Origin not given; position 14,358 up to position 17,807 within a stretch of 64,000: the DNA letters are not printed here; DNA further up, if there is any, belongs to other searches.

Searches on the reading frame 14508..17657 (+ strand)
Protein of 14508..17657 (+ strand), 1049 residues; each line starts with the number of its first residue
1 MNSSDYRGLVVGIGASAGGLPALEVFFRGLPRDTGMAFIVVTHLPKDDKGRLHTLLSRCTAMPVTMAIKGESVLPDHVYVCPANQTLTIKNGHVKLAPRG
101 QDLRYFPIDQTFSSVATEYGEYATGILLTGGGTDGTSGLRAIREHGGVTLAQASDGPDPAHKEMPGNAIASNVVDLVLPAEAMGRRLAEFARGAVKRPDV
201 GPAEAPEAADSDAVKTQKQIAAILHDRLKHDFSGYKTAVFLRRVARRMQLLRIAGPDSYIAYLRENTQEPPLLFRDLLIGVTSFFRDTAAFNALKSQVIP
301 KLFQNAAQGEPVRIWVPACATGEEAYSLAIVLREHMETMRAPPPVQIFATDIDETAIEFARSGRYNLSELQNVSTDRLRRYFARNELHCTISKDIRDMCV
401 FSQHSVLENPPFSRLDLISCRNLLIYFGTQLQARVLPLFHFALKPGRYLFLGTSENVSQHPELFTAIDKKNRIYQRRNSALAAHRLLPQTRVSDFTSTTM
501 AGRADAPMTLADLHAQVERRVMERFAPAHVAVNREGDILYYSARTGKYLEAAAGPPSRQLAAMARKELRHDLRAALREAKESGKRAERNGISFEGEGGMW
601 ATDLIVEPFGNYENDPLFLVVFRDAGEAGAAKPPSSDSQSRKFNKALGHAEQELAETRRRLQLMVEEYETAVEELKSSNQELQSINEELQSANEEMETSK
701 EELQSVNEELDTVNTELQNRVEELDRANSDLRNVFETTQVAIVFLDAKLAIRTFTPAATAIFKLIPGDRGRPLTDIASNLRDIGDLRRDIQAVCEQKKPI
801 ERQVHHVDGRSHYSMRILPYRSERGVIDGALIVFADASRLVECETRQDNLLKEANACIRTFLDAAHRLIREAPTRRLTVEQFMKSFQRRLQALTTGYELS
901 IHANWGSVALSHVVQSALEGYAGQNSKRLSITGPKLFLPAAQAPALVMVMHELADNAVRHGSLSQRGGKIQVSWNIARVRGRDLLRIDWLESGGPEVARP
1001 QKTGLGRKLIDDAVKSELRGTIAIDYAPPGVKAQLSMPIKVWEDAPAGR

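Call 8: search_protein_families(library=pfam, proteins=[window:14508-17657:+], max_evalue=0.001)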
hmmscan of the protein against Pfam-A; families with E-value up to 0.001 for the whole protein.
window:14508-17657:+ (1049 aa): 12 families
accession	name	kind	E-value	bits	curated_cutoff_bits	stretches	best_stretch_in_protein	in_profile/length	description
PF01739.24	CheR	-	7.5e-53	179.3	27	1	281-470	2-192/195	CheR methyltransferase, SAM binding domain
PF01339.22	CheB_methylest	-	1.1e-45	156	24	1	11-187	1-174/174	CheB methylesterase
PF13596.12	PAS_10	-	4.7e-25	88.7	22.1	1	731-836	1-104/106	PAS domain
PF08448.16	PAS_4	-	7.8e-11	42.6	23.1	1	735-839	1-107/110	PAS fold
PF03705.20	CheR_N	-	1.4e-10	41.2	27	1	219-266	5-52/53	CheR methyltransferase, all-alpha domain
PF07536.20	HWE_HK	-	1e-08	36.2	22.8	1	875-935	23-83/83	HWE histidine kinase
PF00989.32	PAS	-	1.5e-05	25.4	22.6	0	519-624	4-112/113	PAS fold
PF10498.14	IFT57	-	0.00013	21.6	40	1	651-724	253-326/360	Intra-flagellar transport protein 57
PF10473.14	CENP-F_leu_zip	-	0.00033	21.2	34.5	1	651-737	30-112/140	Leucine-rich repeats of kinetochore protein Cenp-F/LEK1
PF13851.11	GAS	-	0.00042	20.2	32.3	0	639-734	55-145/200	Growth-arrest specific micro-tubule binding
PF02601.20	Exonuc_VII_L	-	0.00086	19.3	35.9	1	639-733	170-268/315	Exonuclease VII, large subunit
PF15739.10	TSNAXIP1_N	-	0.0009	20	27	0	644-725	27-108/111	Translin-associated factor X-interacting N-terminus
